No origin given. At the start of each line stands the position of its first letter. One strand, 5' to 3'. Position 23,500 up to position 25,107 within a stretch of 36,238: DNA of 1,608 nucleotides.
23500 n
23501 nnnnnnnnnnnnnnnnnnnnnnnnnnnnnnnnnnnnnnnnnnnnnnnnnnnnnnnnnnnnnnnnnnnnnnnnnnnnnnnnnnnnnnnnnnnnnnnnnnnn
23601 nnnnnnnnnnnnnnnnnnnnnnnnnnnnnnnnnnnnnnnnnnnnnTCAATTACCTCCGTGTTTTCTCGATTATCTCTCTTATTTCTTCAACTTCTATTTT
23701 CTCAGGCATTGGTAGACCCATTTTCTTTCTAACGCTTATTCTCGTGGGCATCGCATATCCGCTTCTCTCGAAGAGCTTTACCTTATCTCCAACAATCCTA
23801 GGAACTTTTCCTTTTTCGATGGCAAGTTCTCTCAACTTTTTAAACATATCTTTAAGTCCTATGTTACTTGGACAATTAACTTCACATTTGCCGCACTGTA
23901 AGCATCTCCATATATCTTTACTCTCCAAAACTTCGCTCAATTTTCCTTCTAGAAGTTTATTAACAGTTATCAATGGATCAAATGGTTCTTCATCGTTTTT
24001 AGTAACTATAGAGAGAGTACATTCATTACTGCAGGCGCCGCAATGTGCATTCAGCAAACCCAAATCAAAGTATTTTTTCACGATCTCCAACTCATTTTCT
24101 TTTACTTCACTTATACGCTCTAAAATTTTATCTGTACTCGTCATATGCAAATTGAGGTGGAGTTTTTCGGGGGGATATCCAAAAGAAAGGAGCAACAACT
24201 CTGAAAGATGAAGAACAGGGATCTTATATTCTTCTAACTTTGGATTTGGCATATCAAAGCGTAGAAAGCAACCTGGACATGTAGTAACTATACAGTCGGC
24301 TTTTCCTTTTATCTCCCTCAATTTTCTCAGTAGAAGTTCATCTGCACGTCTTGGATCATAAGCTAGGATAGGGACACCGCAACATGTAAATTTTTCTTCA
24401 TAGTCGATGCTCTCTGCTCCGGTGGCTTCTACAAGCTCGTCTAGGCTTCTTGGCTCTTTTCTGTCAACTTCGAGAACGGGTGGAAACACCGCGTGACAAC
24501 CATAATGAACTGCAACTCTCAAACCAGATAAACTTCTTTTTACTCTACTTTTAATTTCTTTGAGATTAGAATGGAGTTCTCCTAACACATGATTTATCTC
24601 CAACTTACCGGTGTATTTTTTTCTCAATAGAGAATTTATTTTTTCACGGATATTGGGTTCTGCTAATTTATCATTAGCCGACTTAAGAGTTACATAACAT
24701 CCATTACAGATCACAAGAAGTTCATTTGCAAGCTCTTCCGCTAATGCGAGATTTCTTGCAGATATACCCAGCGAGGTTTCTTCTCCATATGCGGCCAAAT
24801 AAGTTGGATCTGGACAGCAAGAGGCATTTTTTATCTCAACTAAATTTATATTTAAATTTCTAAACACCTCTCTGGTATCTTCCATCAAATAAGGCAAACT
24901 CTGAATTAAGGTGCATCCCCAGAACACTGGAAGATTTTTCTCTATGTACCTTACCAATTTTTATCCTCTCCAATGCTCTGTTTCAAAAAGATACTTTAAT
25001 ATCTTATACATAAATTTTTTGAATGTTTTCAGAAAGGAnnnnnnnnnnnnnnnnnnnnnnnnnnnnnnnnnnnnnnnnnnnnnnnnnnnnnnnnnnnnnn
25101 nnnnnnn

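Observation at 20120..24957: HdrB-HdrC reversed-order fusion protein co-transcribed with a three-gene split GOGAT that lacks a GltD-type subunit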

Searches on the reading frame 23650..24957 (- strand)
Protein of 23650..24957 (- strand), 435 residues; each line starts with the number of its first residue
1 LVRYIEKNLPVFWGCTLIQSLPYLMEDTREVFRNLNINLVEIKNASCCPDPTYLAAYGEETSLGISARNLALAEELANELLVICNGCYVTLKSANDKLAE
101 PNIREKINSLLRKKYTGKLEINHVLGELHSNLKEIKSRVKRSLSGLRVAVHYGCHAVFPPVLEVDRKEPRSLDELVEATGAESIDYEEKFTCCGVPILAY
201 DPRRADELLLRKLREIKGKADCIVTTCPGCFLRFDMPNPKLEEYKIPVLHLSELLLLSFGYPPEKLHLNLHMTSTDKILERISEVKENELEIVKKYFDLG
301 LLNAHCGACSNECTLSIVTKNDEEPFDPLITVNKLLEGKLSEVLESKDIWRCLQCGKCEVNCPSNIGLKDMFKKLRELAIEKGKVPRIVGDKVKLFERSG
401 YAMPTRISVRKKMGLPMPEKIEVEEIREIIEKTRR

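Call 3: search_protein_families(library=pfam, proteins=[window:23650-24957:-])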
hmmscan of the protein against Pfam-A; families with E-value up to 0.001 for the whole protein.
window:23650-24957:- (435 aa): 5 families
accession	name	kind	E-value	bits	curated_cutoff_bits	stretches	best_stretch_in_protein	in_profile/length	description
PF02754.22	CCG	-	4.2e-27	94.5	20.6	2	148-234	1-84/85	Cysteine-rich domain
PF13183.11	Fer4_8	-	2.2e-08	34.9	27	1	305-366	7-68/68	4Fe-4S dicluster domain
PF13534.11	Fer4_17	-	4.5e-07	30.8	22.2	1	305-366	4-60/61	4Fe-4S dicluster domain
PF13187.11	Fer4_9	-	9.9e-06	25.9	27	1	305-365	4-50/52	4Fe-4S dicluster domain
PF12838.12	Fer4_7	-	5.3e-05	24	27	1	305-366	4-52/52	4Fe-4S dicluster domain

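Call 4: search_protein_families(library=ncbifam, proteins=[window:23650-24957:-])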
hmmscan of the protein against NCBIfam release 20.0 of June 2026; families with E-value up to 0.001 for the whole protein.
window:23650-24957:- (435 aa): 20 families
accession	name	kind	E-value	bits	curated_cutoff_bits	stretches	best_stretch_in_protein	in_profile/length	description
TIGR03288.1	CoB_CoM_SS_B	equivalog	5.3e-62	209.7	345.15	1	11-282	4-290/290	CoB--CoM heterodisulfide reductase subunit B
NF042965.1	MFR_anch_SdhE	equivalog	1.6e-37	129.6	500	1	10-277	4-280/282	8-methylmenaquinol:fumarate reductase membrane anchor subunit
NF041780.1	hetero_SS_HdrB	equivalog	3.4e-26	92.2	450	1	6-280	3-303/304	ferredoxin:CoB-CoM heterodisulfide reductase subunit HdrB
NF045670.1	quin_L_LdhH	equivalog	9.5e-23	80.3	800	1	7-255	467-705/706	L-lactate dehydrogenase (quinone) large subunit LdhH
NF004898.0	PRK06259.1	equivalog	6.6e-16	58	385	1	9-256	264-485/488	fumarate reductase (CoM/CoB) subunit TfrB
NF008434.0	PRK11274.1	equivalog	3e-14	52.8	333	2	304-392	26-113/409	glycolate oxidase subunit GlcF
TIGR03290.1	CoB_CoM_SS_C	equivalog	4.9e-14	52.5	160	1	305-430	6-135/144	CoB--CoM heterodisulfide reductase subunit C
NF008369.0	PRK11168.1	equivalog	5.4e-11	42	278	0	306-380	16-88/401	anaerobic glycerol-3-phosphate dehydrogenase subunit C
NF041890.1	hdrC_Methbact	equivalog_domain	8.3e-10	38.5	270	1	276-386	3-108/192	ferredoxin:CoB-CoM heterodisulfide reductase subunit HdrC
NF041779.1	hetero_SS_HdrC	equivalog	3.9e-09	36.3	350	1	305-383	35-107/198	ferredoxin:CoB-CoM heterodisulfide reductase subunit HdrC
NF038018.1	qmoC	equivalog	7.7e-09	35.5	300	1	305-393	22-105/360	quinone-interacting membrane-bound oxidoreductase complex subunit QmoC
NF045663.1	diclust_near_Sec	equivalog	2.7e-06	25.8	530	1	303-387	308-390/759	pyridine nucleotide-disulfide oxidoreductase/dicluster-binding protein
TIGR00273.1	TIGR00273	equivalog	5.9e-06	25.4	444.8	1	291-399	283-392/432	LutB/LldF family L-lactate oxidation iron-sulfur protein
TIGR03379.1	glycerol3P_GlpC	equivalog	2.1e-05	23.4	279.9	0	348-379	50-81/397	anaerobic glycerol-3-phosphate dehydrogenase subunit GlpC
NF045711.1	sulf_resp_HmcF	equivalog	0.00024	20.1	750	1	302-386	61-154/457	sulfate respiration complex iron-sulfur protein HmcF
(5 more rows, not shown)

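Call 5: find_homologous_proteins(query=window:23650-24957:-)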
Query window:23650-24957:- (435 aa): 1095 proteins with E <= 0.001 among 8000 candidates; the best 120 are listed.
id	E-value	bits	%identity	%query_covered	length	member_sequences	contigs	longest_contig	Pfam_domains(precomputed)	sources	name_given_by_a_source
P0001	3.7e-290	980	100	100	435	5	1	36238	PF13534.12,PF02754.22,PF13183.12,PF13187.12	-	-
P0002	1.3e-199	682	68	100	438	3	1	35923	PF13534.12,PF02754.22,PF13183.12,PF13187.12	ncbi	-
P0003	1.3e-154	533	52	100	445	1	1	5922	PF13534.12,PF02754.22,PF13183.12,PF13187.12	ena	-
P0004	1.4e-154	533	53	99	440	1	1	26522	PF13534.12,PF02754.22,PF13183.12,PF13187.12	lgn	-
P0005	1.7e-154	533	52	99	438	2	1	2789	PF13534.12,PF02754.22,PF13183.12,PF13187.12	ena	-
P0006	2.7e-152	526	52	99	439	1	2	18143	PF02754.22,PF13183.12,PF13187.12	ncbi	-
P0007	2.3e-151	523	51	96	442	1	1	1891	PF13534.12,PF02754.22,PF13183.12,PF13187.12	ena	-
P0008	8.2e-147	508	53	98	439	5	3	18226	PF13534.12,PF02754.22,PF13183.12,PF13187.12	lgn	-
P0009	1.3e-145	504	51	99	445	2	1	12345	PF13534.12,PF02754.22,PF13183.12,PF13187.12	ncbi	-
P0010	9.4e-143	494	51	94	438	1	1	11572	PF13534.12,PF02754.22,PF13183.12,PF13187.12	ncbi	-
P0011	6.5e-139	482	50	94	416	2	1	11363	PF02754.22,PF13183.12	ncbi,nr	ncbi:MAG: heterodisulfide reductase-related iron-sulfur binding cluster, partial [Euryarchaeota arch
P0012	8.9e-139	481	50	99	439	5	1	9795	PF02754.22,PF13183.12,PF13187.12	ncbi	ncbi:MAG: heterodisulfide reductase-related iron-sulfur binding cluster [Candidatus Hydrothermarchae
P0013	3.5e-138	479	52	98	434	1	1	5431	PF13534.12,PF02754.22,PF13183.12,PF13187.12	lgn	-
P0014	4.0e-138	479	51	98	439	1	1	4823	PF13534.12,PF02754.22,PF13183.12,PF13187.12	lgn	-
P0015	4.2e-138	479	49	98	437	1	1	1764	PF13534.12,PF02754.22,PF13183.12,PF13187.12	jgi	jgi:heterodisulfide reductase subunit B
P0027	1.6e-134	467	50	99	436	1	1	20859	PF13534.12,PF02754.22,PF13183.12,PF13187.12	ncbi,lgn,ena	-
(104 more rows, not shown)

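Call 11: find_related_loci(query=A1, collection=genome_contigs, flank=8000)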
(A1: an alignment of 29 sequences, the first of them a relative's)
Query A1 (435 aa) in genome_contigs; peptide patterns used: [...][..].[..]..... (x = any residue, [..] = any of these).
599 stretches matched a pattern (row limit reached: there are more); 594 encode a relative of the query (tblastn E <= 1e-3); the best 80 are kept; 80 distinct loci.
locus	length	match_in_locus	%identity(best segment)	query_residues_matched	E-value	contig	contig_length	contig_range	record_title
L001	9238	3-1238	50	23-432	5e-142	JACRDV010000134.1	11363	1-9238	MAG: Methanobacteriota archaeon isolate NC_groundwater_1681_Pr3_B-0.1um_36_11 SR-2_scaffold_141_3212543, whole genome sh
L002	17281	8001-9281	43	11-435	1e-116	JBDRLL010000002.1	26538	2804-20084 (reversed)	MAG: Candidatus Altiarchaeota archaeon isolate MEGAHIT-group-1.775 k141_9769976, whole genome shotgun sequence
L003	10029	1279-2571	49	5-431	3e-143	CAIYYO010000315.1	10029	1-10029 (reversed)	MAG: Euryarchaeota archaeon isolate AlinenSedimentsD2_bin-1345 genome assembly, contig: bin-1345:315/321, whole genome s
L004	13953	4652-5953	37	5-430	4e-81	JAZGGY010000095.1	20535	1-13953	MAG: bacterium isolate SCS5bin.27 SCS5bin.27_95, whole genome shotgun sequence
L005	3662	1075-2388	37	5-434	2e-80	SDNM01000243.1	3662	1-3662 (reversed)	MAG: Promethearchaeota archaeon isolate TEKIR_6S Tekir-sed17-103398, whole genome shotgun sequence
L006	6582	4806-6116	38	8-432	6e-80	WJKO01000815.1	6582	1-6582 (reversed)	MAG: Promethearchaeota archaeon isolate Bin_342 k141_4649103, whole genome shotgun sequence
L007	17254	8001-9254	38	7-415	2e-79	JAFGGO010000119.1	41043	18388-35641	MAG: Promethearchaeota archaeon isolate Zod_Metabat.1389 k87_9019839, whole genome shotgun sequence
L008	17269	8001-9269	36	6-417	7e-79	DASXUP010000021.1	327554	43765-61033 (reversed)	MAG TPA_asm: Coriobacteriia bacterium isolate SMAG_U4721 k141_322803, whole genome shotgun sequence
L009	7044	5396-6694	36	7-431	7e-78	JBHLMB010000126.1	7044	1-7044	MAG: Promethearchaeota archaeon isolate DZ2M.159 DZ2M.159@42033, whole genome shotgun sequence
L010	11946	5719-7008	34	11-431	2e-76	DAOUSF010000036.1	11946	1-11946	MAG TPA_asm: Methanosarcinales archaeon isolate CSMAG_539 CSMAG_539_k127_258434_length_11946_cov_20.0000, whole genome s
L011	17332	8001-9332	36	4-435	1e-76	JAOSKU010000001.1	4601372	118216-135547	MAG: Thermoleophilia bacterium isolate FR_37 FR-Thermoleophilia-1_s1, whole genome shotgun sequence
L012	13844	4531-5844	36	5-434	3e-76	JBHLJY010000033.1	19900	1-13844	MAG: Candidatus Hodarchaeota archaeon isolate DZ1B.199 DZ1B.199@7546, whole genome shotgun sequence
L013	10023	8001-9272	35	7-418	7e-76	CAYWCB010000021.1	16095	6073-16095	MAG TPA_asm: uncultured Eubacteriales bacterium isolate SRP257756_co1_46 genome assembly, contig: NODE_3163_length_16095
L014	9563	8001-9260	36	7-415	2e-75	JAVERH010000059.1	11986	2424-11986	MAG: Coriobacteriia bacterium isolate BF1_105 scaffold_2319_c2_biofilm_2017, whole genome shotgun sequence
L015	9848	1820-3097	34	5-418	2e-75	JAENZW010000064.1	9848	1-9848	MAG: Actinomycetota bacterium isolate BM5_bin.17 BM5_bin17_NODE_1232_length_9848_cov_14.623404, whole genome shotgun seq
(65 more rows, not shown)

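Call 30: search_solved_structures(query=A1, show_alignments=2)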
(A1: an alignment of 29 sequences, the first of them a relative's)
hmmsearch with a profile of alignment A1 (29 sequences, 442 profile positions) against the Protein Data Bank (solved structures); distinct sequences matched with E-value up to 0.001: 13.
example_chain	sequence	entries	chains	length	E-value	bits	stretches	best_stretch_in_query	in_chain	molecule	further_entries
8rvu_b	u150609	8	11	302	1e-99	337.7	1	4-288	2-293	H(2):CoB-CoM heterodisulfide,ferredoxin reductase subunit B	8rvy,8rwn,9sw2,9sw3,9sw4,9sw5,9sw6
8rvv_B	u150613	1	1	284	7.5e-97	328.3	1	4-278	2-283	H(2):CoB-CoM heterodisulfide,ferredoxin reductase subunit B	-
5odc_B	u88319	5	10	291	2.5e-91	310.1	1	4-286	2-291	Heterodisulfide reductase, subunit B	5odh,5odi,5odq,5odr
9sfi_C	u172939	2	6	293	1.2e-88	301.2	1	4-287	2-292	H(2)/formate:CoB-CoM heterodisulfide,ferredoxin reductase subunit B2 | Heterodisulfide reductase subunit B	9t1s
7bkb_B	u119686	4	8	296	8.2e-85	288.6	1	3-286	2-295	CoB--CoM heterodisulfide reductase subunit B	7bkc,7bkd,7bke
5odc_C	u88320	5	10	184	1.6e-20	76.7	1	303-424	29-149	Heterodisulfide reductase, subunit C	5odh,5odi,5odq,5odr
9sfi_E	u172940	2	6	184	7.7e-20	74.4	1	301-423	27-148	H(2)/formate:CoB-CoM heterodisulfide,ferredoxin reductase subunit C2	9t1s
7bkb_C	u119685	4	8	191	1.5e-18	70.2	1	294-425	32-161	CoB--CoM heterodisulfide reductase subunit C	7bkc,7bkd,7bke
8rvv_C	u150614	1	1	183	3.1e-17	65.8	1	292-426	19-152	H(2):CoB-CoM heterodisulfide,ferredoxin reductase subunit C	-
8rvu_c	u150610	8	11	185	3.2e-17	65.8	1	292-426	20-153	H(2):CoB-CoM heterodisulfide,ferredoxin reductase subunit C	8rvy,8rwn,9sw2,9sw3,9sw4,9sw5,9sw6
9ojn_A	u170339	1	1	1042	1.5e-10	43.8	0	346-409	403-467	Iron-sulfur-binding reductase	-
3kwl_A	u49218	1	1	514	3e-08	36.2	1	19-131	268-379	uncharacterized protein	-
9lay_B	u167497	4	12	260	0.00025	23.3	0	354-401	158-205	4Fe-4S ferredoxin iron-sulfur binding domain protein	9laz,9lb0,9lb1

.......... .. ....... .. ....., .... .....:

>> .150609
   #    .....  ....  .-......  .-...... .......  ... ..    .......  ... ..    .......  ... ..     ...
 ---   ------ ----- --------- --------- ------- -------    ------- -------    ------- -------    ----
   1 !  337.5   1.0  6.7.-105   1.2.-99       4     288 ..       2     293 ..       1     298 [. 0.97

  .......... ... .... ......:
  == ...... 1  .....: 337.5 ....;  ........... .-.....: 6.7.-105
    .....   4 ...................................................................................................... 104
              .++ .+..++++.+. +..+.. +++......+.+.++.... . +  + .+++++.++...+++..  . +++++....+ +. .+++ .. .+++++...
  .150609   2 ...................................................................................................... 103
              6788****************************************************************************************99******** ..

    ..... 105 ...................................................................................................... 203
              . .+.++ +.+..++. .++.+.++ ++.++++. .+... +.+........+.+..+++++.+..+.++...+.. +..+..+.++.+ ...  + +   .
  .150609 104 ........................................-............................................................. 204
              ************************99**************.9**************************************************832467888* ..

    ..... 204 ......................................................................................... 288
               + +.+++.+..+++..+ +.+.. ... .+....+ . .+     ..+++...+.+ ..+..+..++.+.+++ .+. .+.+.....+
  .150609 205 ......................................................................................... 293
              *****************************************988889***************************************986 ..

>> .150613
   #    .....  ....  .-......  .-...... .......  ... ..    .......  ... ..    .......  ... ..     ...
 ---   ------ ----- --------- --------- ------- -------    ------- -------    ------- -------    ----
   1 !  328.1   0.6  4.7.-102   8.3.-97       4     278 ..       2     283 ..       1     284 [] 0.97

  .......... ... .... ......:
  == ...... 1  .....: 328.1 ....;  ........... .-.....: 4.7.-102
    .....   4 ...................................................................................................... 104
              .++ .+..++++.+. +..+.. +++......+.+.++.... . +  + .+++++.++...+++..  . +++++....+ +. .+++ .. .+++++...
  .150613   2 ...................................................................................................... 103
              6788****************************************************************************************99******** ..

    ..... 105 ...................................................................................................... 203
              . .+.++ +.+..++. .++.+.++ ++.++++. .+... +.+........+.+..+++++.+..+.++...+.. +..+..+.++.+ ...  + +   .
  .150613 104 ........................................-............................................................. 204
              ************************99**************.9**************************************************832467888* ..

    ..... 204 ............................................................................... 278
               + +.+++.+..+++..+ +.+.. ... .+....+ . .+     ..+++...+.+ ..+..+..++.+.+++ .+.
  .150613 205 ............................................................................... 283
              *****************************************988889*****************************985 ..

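Call 34: search_solved_structures(query=P0001, show_alignments=5, max_evalue=1e-10)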
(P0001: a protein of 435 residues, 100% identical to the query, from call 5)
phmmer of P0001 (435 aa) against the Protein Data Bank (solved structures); distinct sequences matched with E-value up to 1e-10: 5.
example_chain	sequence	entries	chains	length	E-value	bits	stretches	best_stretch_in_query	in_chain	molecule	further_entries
8rvu_b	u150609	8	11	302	1.3e-49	172.5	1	10-285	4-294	H(2):CoB-CoM heterodisulfide,ferredoxin reductase subunit B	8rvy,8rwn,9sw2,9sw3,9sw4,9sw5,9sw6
5odc_B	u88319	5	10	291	4.4e-48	167.4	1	11-282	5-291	Heterodisulfide reductase, subunit B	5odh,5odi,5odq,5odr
8rvv_B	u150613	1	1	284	9.2e-47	163.1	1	10-272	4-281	H(2):CoB-CoM heterodisulfide,ferredoxin reductase subunit B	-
9sfi_C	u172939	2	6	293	1.2e-44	156.1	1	11-282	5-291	H(2)/formate:CoB-CoM heterodisulfide,ferredoxin reductase subunit B2 | Heterodisulfide reductase subunit B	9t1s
7bkb_B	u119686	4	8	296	7.6e-40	140.3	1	12-281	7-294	CoB--CoM heterodisulfide reductase subunit B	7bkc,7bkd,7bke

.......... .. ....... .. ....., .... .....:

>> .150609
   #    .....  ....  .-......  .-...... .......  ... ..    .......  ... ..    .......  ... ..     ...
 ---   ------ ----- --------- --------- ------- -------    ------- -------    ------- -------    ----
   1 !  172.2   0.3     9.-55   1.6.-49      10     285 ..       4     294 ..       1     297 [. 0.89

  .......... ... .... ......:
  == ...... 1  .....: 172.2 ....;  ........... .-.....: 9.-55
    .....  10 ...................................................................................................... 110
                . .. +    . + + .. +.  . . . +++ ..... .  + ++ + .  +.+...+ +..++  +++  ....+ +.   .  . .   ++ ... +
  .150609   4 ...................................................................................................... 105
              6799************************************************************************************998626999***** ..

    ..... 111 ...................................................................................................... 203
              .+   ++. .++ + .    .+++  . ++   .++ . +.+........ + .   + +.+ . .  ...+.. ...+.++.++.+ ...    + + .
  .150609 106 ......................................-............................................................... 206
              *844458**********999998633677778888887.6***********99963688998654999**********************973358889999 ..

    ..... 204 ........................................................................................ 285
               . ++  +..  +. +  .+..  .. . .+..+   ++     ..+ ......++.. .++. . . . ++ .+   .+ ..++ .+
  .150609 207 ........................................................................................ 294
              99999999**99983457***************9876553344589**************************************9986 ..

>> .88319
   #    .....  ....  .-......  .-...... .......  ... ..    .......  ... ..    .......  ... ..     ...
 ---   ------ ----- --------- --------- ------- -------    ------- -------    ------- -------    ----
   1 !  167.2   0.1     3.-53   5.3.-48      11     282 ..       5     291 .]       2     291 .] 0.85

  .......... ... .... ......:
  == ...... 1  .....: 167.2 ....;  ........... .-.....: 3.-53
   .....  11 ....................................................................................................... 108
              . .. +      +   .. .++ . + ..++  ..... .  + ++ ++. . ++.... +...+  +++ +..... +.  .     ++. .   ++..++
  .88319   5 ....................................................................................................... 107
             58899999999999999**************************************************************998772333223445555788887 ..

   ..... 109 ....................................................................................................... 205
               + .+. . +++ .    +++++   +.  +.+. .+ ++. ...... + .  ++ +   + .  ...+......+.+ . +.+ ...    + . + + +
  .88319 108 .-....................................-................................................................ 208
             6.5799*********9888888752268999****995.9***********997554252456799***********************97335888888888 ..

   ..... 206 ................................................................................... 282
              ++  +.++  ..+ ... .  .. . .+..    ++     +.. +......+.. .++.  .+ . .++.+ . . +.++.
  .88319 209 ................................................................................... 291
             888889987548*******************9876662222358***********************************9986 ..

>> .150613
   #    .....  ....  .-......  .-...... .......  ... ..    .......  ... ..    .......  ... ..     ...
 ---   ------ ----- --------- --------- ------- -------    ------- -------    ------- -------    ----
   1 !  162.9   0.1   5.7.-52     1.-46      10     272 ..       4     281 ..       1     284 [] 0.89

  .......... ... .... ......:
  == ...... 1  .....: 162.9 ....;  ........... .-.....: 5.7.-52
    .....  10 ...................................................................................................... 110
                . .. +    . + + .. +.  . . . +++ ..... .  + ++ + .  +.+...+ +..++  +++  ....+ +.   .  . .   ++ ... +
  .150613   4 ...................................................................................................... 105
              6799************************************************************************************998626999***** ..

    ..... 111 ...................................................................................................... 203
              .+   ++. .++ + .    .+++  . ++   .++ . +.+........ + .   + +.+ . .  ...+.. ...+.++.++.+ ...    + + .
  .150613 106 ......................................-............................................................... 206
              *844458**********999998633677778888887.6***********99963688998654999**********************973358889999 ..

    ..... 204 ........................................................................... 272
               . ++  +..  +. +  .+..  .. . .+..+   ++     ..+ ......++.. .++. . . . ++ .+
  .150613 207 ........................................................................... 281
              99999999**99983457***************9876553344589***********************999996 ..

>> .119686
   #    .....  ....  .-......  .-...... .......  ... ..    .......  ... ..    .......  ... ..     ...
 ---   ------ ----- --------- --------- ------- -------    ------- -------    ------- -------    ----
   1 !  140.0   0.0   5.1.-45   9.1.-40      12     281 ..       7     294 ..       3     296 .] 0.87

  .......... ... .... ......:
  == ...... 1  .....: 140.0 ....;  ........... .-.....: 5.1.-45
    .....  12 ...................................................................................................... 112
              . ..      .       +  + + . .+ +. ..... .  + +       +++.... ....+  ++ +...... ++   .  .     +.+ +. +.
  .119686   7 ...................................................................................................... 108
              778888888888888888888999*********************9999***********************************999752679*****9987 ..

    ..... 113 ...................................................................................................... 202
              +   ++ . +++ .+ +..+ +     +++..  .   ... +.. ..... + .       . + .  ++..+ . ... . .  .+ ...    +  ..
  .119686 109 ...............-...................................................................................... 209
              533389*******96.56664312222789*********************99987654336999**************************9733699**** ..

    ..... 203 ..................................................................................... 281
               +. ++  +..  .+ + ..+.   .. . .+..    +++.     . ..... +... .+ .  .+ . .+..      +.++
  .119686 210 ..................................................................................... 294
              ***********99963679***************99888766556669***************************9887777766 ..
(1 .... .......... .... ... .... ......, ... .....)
